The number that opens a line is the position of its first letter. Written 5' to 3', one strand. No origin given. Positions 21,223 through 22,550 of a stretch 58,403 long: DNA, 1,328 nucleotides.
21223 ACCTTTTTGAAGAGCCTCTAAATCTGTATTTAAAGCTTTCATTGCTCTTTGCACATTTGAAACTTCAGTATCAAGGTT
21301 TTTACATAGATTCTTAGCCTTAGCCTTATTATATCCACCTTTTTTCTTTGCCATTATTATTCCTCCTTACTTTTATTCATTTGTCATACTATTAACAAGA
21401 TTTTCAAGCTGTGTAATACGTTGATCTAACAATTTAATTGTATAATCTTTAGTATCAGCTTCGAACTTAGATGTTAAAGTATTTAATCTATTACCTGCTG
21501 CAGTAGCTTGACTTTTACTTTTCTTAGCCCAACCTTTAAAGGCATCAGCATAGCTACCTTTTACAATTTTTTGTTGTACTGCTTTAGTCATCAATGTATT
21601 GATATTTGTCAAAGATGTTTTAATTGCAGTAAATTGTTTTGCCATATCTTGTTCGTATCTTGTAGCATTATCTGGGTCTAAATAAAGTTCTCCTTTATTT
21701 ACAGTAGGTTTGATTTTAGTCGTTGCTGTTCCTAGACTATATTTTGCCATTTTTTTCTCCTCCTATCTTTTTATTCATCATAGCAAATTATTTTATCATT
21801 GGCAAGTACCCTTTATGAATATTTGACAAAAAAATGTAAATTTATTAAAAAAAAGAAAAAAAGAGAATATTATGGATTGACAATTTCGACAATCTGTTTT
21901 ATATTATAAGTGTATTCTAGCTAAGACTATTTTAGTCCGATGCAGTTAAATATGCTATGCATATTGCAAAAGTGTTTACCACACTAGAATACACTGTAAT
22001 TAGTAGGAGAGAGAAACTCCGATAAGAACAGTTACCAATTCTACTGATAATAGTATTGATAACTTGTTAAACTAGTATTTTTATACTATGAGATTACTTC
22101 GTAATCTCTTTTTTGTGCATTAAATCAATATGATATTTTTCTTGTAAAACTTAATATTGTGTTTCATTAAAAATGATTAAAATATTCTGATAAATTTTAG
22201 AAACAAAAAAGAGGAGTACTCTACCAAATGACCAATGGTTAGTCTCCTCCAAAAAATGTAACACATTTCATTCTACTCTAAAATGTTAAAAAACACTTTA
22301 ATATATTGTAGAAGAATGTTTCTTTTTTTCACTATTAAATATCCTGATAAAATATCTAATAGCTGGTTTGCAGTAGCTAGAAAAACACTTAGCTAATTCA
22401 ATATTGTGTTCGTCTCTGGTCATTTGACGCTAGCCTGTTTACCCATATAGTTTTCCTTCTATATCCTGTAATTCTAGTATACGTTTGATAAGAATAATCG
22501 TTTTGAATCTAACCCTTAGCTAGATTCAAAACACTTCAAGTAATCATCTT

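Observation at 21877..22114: Unclassified structured sRNA gene with a consensus promoter, divergent from the WXG100 operon promoter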

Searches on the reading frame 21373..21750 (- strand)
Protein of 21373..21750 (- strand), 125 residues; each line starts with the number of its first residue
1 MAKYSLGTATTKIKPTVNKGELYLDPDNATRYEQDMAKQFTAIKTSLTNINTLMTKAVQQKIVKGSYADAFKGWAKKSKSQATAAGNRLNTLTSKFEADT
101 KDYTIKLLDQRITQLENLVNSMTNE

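Call 8: search_protein_families(library=pfam, proteins=[window:21373-21750:-], max_evalue=0.01)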
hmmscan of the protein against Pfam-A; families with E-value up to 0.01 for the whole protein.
window:21373-21750:- (125 aa): 0 families

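Call 10: find_homologous_proteins(query=window:21373-21750:-, max_evalue=0.001)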
Query window:21373-21750:- (125 aa): 13 proteins with E <= 0.001 among 18 candidates.
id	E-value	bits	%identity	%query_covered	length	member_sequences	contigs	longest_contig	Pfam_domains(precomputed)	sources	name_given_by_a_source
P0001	2.3e-72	258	100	100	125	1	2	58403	-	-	-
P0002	1.1e-37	147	62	100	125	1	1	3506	-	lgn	-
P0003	2.7e-37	145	60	98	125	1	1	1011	-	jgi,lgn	jgi:hypothetical protein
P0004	2.3e-36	142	64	94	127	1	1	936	-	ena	-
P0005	4.1e-36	142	60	100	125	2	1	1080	-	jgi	jgi:ribosomal protein S13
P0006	5.3e-36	141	59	100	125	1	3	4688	-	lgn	-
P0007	9.6e-36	140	59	100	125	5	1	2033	-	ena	-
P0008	9.8e-36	140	59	100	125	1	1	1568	-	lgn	-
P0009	7.1e-34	134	57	99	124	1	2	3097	-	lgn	-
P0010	9.3e-34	134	55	100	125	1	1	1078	-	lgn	-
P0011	2.3e-33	133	55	98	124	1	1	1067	-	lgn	-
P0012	3.1e-33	132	59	99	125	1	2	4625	-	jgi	-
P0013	2.5e-31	126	54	100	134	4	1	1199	-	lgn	-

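Call 11: find_encoding_contigs(protein=P0006, flank=5000, max_places=4)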
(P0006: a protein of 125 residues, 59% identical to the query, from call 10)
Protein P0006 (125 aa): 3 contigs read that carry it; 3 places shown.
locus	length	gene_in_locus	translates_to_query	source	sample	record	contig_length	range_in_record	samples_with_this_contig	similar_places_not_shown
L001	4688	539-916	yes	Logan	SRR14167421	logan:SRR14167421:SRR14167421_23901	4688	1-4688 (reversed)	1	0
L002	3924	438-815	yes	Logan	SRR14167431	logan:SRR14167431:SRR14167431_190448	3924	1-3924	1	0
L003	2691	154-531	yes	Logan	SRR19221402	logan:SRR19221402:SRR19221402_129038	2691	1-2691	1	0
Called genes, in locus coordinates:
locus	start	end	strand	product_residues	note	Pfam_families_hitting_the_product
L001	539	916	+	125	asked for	-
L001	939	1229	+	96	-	-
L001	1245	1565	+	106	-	-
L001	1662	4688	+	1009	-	?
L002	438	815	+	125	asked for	-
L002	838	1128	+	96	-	-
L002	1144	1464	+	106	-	-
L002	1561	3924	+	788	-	?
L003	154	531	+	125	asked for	-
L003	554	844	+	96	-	-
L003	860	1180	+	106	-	-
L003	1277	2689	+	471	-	?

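Call 12: find_encoding_contigs(protein=P0012, flank=5000, max_places=4)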
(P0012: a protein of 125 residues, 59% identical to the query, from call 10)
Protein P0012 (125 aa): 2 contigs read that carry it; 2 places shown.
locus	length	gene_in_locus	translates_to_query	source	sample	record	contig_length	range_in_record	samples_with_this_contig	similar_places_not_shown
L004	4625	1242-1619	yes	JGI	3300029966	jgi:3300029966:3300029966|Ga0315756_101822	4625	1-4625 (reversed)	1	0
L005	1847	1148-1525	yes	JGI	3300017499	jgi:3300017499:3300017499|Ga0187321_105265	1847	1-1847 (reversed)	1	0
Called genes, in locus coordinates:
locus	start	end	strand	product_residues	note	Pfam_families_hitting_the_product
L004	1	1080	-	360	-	?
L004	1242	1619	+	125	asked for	-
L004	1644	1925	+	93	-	-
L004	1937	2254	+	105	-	-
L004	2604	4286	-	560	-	PF17425:Arylsulfotran_N, PF05935:Arylsulfotrans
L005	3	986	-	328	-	?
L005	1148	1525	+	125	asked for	-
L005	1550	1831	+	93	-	-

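Call 13: find_encoding_contigs(protein=P0002, flank=5000, max_places=4)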
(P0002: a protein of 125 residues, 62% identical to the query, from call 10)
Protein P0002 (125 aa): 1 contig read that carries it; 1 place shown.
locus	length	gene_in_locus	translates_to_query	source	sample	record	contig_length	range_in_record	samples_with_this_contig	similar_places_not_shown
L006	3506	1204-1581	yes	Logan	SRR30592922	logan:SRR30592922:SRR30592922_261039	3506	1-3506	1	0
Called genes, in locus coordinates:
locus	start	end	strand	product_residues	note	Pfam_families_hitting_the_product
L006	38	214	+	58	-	PF13936:HTH_38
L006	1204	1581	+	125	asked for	-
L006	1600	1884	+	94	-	-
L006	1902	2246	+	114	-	-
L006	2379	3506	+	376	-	?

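Call 14: find_encoding_contigs(protein=P0009, flank=5000, max_places=4)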
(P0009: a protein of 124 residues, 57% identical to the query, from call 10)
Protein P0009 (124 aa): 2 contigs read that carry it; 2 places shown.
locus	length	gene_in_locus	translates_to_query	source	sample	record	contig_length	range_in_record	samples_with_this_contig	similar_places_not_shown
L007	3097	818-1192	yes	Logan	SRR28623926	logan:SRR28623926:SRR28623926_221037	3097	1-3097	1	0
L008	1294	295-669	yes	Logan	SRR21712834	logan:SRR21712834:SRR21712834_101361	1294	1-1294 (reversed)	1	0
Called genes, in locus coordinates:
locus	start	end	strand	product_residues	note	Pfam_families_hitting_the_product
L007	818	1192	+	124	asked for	-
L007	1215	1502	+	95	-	-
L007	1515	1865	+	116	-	-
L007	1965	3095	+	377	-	?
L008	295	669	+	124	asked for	-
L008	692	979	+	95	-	-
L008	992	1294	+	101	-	?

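Call 39: find_encoding_contigs(protein=P0001, flank=3000, max_places=4)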
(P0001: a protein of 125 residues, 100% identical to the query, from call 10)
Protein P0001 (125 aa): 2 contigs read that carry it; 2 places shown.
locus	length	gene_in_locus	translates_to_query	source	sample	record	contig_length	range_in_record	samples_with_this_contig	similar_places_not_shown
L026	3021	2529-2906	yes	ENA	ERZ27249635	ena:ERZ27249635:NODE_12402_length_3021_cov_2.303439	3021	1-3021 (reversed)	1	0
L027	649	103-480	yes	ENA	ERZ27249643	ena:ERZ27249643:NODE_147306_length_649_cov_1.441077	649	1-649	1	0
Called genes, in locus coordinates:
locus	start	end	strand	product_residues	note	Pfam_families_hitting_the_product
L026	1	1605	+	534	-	?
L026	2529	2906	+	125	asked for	-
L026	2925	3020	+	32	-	?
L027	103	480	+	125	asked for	-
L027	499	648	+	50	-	?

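Call 78: search_protein_families(library=pfam, proteins=[window:21373-21750:-], max_evalue=10)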
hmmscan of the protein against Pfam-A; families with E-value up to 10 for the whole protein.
window:21373-21750:- (125 aa): 3 families
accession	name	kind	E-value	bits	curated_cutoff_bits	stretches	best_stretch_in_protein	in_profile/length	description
PF08702.15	Fib_alpha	-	0.082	13.5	29.9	1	34-122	24-114/143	Fibrinogen alpha/beta chain family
PF05008.21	V-SNARE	-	0.11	13.3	25.9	1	86-125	20-58/92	Vesicle transport v-SNARE protein N-terminus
PF14071.11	YlbD_coat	-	0.48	11.1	27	1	76-122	59-105/126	Putative coat protein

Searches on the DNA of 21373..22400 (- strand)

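Call 5: search_rna_families(source=window, start=21700, end=22400, threshold=evalue, max_evalue=10, show_alignments=3)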
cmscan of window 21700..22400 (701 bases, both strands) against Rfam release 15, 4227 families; matches with E-value up to 10: 7.
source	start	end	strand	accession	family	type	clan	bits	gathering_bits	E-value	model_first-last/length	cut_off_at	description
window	21967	22057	+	RF03040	PGK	Cis-reg;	-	33.3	50.8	0.042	1-92/92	no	PGK RNA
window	21722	21787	-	RF00331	snoZ169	Gene; snRNA; snoRNA; CD-box;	-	22.2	55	0.34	1-69/69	no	Small nucleolar RNA Z169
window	21745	21804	-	RF00069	SNORD24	Gene; snRNA; snoRNA; CD-box;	-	20.9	41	0.94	1-76/76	no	Small nucleolar RNA SNORD24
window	22270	22319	+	RF03218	mir-3015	Gene; miRNA;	-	17.7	59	1.7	1-57/57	no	mir-3015 microRNA precursor family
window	21743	21786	-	RF00070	SNORD29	Gene; snRNA; snoRNA; CD-box;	CL00051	14.5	48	9.1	1-65/65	no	Small nucleolar RNA SNORD29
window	21743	21786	-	RF01420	snoR113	Gene; snRNA; snoRNA; CD-box;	-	13.6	47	7.5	1-103/103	no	Small nucleolar RNA snoR113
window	21757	21785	-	RF00277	SNORD49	Gene; snRNA; snoRNA; CD-box;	CL00062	11.5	37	6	1-71/71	no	Small nucleolar RNA SNORD49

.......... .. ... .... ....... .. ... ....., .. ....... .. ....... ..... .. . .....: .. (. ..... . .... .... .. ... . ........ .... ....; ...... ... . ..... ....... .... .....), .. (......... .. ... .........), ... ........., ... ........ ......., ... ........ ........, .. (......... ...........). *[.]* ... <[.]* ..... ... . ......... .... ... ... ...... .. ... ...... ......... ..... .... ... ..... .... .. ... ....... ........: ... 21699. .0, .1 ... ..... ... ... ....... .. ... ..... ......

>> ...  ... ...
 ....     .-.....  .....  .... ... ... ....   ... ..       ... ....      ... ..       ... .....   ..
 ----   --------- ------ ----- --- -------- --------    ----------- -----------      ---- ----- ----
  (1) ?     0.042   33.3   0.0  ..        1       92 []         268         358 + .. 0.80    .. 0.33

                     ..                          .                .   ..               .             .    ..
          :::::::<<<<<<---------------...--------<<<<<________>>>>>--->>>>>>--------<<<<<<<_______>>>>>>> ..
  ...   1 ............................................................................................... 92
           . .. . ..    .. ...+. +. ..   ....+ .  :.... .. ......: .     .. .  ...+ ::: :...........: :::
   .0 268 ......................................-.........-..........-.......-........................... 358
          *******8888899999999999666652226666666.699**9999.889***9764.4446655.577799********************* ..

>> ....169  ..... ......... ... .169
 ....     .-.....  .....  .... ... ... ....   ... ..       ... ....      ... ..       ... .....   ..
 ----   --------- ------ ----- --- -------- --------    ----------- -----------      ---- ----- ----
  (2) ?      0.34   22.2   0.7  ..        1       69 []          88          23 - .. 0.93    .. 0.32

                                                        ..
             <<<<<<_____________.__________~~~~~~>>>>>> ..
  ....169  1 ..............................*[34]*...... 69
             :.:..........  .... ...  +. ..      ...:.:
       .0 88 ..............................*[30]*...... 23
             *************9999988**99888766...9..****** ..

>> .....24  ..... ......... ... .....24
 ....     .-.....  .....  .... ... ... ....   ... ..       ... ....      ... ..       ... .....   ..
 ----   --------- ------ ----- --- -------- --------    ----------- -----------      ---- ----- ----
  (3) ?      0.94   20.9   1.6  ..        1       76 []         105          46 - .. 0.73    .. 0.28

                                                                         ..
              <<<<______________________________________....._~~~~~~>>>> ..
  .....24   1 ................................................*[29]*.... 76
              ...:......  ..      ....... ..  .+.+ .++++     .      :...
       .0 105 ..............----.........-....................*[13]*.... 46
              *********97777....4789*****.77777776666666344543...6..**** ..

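Call 16: search_rna_families(sources=[L001, L004, L006, L007], threshold=evalue, max_evalue=0.1, show_alignments=2)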
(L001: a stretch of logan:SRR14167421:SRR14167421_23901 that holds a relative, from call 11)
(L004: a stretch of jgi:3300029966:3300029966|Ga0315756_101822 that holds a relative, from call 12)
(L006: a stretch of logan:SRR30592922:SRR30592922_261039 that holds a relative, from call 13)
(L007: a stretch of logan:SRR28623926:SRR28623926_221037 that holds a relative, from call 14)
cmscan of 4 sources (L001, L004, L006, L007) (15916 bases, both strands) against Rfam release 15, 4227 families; matches with E-value up to 0.1: 0.
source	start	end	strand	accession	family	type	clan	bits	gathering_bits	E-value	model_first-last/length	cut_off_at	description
